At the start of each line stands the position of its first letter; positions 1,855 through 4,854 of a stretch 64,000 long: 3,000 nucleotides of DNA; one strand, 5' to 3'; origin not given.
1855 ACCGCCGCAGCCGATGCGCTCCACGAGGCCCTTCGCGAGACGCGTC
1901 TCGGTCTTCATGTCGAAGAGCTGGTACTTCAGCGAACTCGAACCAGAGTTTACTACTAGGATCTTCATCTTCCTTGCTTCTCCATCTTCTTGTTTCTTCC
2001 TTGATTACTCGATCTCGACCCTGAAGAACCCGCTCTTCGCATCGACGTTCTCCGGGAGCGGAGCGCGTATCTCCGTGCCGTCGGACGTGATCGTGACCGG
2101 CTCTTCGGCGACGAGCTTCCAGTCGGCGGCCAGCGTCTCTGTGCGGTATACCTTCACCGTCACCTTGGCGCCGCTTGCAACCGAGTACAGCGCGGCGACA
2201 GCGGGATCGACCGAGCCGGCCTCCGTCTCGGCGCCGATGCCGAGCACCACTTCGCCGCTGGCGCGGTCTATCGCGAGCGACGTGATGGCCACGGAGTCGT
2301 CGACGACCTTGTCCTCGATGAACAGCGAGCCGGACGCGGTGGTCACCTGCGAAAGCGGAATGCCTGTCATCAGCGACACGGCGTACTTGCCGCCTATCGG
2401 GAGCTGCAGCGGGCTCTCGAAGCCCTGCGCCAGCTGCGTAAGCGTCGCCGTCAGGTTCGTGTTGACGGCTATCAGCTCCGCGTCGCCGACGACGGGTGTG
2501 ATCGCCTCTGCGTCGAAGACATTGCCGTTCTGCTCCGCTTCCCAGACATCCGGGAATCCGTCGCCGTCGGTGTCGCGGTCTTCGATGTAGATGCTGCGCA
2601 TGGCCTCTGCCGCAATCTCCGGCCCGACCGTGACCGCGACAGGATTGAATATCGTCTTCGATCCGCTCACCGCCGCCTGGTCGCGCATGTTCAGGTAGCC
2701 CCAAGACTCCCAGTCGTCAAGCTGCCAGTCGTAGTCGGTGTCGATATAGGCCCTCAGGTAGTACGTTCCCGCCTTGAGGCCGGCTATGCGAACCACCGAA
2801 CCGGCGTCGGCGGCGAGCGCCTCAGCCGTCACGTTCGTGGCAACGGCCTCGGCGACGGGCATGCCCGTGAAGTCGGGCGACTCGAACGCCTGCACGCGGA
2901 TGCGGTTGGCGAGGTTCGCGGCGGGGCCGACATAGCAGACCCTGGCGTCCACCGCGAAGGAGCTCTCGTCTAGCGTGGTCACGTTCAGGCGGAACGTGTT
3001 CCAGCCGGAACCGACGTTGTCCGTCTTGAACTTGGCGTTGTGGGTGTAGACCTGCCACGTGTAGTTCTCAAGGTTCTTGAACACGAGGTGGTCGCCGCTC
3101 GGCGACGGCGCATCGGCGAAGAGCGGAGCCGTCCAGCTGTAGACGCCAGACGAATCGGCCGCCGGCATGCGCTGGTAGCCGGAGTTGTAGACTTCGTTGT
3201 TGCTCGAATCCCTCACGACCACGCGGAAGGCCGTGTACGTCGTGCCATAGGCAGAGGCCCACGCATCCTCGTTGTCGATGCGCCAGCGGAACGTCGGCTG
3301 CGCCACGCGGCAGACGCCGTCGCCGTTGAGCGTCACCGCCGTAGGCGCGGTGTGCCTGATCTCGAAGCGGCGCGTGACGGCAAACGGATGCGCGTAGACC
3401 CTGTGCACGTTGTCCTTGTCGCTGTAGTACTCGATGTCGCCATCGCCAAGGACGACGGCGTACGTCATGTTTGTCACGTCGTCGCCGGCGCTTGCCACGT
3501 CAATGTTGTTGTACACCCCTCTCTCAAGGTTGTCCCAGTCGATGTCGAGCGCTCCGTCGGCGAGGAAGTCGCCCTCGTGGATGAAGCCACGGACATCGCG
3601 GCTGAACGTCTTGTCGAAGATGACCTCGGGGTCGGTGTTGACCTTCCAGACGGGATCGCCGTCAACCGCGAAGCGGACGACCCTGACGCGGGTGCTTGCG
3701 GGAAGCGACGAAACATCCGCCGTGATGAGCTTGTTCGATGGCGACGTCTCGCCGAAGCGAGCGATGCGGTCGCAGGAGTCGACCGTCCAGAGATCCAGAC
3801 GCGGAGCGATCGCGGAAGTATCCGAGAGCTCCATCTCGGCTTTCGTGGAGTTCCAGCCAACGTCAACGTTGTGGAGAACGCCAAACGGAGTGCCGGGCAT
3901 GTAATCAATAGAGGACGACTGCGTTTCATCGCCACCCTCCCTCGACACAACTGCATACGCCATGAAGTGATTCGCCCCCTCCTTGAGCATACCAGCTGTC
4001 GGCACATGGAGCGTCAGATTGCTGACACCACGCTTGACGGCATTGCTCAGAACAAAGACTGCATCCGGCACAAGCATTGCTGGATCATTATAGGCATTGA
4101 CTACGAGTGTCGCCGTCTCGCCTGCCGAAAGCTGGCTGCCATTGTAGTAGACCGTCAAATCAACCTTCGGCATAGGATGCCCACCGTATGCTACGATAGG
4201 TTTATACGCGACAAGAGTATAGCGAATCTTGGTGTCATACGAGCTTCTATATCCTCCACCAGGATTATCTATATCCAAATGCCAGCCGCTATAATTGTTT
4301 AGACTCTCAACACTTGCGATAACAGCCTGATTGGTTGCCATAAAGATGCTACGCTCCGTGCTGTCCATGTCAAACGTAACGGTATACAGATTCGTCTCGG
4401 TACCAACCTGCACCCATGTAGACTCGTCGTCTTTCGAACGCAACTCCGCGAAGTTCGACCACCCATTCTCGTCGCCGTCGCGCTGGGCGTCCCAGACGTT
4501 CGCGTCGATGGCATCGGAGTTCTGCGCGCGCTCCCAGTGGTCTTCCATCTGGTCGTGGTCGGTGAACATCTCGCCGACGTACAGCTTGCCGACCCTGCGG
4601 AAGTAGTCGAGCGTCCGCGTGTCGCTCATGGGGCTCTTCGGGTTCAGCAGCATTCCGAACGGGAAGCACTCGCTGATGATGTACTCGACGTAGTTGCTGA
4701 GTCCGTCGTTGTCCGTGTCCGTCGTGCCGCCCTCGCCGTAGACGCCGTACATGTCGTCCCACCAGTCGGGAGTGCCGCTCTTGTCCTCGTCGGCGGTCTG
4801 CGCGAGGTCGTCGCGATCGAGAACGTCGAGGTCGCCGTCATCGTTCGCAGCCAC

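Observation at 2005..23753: Operon-like unit of about 21.6 kb encoding two giant secreted proteins with a small lipoprotein between them, running straight into ackA-pta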

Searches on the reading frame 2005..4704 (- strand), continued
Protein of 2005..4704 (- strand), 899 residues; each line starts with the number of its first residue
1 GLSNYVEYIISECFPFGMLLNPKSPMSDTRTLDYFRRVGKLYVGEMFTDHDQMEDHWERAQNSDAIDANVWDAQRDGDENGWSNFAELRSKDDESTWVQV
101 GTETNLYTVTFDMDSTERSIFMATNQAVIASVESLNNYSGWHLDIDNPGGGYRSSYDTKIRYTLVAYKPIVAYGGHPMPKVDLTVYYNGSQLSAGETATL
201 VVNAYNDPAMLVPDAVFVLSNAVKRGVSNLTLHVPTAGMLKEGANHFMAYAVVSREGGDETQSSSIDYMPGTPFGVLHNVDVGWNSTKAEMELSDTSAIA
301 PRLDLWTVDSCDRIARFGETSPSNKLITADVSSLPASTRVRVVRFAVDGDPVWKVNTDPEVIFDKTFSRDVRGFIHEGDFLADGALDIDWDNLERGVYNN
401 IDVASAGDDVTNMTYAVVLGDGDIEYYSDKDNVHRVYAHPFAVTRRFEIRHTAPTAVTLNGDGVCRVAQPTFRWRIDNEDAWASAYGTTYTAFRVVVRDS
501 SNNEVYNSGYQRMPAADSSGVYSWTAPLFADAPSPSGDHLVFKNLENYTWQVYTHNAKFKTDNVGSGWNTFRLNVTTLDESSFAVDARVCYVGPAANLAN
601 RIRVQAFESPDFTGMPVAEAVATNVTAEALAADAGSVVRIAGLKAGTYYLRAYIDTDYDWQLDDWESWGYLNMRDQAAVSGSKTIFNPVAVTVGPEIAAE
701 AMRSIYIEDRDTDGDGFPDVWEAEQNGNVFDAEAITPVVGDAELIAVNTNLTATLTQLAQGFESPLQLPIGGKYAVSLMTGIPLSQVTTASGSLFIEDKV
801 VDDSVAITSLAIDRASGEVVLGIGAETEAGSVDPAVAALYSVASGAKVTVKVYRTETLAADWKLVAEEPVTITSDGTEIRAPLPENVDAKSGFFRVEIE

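Call 87: list_cluster_members(proteins=[P0031, P0041, P0052, P0061, P0068, P0218, P0001])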
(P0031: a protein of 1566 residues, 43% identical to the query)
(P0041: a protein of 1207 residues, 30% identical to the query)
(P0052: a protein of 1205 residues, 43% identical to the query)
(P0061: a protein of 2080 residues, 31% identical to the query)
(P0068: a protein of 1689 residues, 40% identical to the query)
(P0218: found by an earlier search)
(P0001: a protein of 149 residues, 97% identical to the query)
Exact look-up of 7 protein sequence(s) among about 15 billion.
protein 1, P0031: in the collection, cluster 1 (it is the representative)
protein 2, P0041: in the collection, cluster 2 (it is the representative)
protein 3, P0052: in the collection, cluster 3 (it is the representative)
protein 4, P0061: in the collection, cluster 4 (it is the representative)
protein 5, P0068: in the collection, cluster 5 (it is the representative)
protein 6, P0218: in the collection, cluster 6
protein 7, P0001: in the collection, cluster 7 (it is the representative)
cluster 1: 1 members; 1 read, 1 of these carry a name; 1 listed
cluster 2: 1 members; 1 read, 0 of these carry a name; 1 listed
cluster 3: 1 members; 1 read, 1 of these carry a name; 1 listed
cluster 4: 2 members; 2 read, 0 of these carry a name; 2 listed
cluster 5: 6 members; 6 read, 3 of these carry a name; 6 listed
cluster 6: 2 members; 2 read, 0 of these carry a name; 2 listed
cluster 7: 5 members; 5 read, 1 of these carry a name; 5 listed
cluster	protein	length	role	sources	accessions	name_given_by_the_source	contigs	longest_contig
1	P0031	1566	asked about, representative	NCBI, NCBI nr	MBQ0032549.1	MAG: LamG domain-containing protein [bacterium] | LamG domain-containing protein [Candidatus Colisoma equi]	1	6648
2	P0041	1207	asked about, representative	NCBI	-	-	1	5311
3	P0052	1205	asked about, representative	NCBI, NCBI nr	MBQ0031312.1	MAG: hypothetical protein KBT68_00770, partial [bacterium] | hypothetical protein [Candidatus Colisoma equi]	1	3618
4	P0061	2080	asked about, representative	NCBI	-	-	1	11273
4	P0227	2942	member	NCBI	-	-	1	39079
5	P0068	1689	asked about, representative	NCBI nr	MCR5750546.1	hypothetical protein [Kiritimatiellia bacterium]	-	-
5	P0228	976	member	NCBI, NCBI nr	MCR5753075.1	MAG: hypothetical protein K6G91_14070, partial [Kiritimatiellae bacterium] | hypothetical protein [Kiritimatiellia bacterium]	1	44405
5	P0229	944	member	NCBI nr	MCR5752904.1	hypothetical protein [Kiritimatiellia bacterium]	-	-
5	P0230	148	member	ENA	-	-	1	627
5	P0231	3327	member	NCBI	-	-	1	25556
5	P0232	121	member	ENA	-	-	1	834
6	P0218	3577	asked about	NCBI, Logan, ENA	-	-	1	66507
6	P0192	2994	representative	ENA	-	-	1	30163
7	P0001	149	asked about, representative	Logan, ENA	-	-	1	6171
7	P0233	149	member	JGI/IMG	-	hypothetical protein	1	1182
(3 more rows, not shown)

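Call 95: search_protein_families(library=pfam, proteins=[L020:15778-16389:+], max_evalue=0.01)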
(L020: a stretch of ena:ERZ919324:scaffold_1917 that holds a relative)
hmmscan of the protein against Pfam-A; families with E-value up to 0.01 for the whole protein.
L020:15778-16389:+ (203 aa): 1 family
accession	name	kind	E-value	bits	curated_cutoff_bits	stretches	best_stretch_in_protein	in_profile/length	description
PF01515.24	PTA_PTB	-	4.9e-70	236.9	24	1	10-196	140-318/319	Phosphate acetyl/butaryl transferase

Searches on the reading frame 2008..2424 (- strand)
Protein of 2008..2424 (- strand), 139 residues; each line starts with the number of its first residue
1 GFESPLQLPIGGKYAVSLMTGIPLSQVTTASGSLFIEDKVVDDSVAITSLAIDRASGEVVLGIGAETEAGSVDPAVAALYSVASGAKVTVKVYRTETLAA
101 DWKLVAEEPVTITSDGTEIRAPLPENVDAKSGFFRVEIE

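Call 84: search_protein_families(library=pfam, proteins=[window:2008-2424:-], max_evalue=1)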
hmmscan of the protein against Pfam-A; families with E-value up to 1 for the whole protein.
window:2008-2424:- (139 aa): 1 family
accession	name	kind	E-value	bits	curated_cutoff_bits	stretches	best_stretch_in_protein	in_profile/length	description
PF18957.6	RibLong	-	0.048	14.9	27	1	47-92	45-90/93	Long Rib domain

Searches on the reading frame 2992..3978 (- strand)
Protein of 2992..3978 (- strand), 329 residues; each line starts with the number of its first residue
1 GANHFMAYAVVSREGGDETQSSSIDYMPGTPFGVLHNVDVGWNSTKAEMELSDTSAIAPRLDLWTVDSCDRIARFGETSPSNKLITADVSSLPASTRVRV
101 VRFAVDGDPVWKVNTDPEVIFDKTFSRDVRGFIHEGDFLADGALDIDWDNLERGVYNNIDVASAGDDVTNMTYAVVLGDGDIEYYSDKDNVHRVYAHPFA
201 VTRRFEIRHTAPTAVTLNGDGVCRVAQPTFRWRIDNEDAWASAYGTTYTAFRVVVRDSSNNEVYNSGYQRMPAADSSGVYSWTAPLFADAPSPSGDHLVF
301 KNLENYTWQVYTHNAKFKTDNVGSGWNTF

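Call 84: search_protein_families(library=pfam, proteins=[window:2992-3978:-], max_evalue=1)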
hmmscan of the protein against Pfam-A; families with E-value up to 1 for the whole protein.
window:2992-3978:- (329 aa): 1 family
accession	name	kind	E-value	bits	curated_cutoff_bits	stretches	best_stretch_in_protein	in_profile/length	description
PF25788.1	Ig_Rha78A_N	-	0.023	15.4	27.4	1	224-269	16-56/105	Rha78A-like, N-terminal immunoglobulin domain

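Call 100: search_dna_similar(query=window:2992-3978:-, collection=phages, mode=protein, max_evalue=0.001, max_rows=10)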
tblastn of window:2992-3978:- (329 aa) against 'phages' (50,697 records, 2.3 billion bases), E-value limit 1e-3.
No match.

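Call 103: find_related_loci(query=A7, collection=viral_contigs, flank=10000)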
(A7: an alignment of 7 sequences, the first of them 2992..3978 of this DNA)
Query A7 (329 aa) in viral_contigs; peptide patterns used: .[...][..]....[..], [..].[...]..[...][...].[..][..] (x = any residue, [..] = any of these).
15 stretches matched a pattern, but none encodes a relative of the query by tblastn (E <= 1e-3).
